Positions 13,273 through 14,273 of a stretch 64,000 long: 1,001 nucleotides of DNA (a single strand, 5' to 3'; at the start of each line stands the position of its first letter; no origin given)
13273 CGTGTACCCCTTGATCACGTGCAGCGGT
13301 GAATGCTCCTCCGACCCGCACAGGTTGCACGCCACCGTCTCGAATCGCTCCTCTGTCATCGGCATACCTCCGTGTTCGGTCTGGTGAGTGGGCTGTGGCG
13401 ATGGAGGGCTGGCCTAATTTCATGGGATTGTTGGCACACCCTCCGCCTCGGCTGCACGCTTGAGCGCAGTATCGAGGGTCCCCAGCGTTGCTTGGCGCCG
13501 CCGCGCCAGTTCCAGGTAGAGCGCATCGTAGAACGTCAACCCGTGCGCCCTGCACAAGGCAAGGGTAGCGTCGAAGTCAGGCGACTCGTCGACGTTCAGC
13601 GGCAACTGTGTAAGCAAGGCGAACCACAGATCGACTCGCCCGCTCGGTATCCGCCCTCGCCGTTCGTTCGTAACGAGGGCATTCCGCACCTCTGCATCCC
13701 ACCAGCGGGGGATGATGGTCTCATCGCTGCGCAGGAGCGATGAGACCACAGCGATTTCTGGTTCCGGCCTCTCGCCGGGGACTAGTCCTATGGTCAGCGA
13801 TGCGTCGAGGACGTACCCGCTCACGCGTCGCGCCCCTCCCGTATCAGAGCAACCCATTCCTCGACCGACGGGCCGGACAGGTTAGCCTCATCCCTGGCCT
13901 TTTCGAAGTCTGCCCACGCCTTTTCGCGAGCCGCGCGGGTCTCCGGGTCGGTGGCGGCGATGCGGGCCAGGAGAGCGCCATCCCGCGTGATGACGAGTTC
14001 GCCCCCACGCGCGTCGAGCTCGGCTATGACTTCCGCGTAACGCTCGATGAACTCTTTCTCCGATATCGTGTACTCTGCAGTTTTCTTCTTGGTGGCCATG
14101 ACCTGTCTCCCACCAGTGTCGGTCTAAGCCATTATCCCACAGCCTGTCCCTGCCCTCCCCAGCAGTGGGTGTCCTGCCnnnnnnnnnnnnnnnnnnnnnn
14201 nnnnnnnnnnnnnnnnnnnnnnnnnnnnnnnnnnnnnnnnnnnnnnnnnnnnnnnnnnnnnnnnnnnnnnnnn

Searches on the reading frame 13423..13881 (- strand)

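Call 77: search_protein_families(library=pfam, max_evalue=0.01, proteins=[window:13423-13881:-])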
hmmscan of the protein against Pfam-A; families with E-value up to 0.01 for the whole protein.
window:13423-13881:- (153 aa): 1 family
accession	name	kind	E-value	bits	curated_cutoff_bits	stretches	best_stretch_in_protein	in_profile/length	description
PF01850.27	PIN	-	3e-07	31.5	23.6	1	23-145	1-119/120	PIN domain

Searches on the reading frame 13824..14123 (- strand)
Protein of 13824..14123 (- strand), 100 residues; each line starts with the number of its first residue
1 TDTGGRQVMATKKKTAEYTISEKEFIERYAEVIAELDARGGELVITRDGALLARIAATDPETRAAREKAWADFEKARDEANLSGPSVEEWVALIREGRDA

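Call 77: search_protein_families(library=pfam, max_evalue=0.01, proteins=[window:13824-14123:-])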
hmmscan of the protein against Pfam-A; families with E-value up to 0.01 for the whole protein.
window:13824-14123:- (100 aa): 1 family
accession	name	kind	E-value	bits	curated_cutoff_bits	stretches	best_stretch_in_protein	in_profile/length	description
PF04219.17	DUF413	-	0.0077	16.6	25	1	14-76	14-75/90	Protein of unknown function, DUF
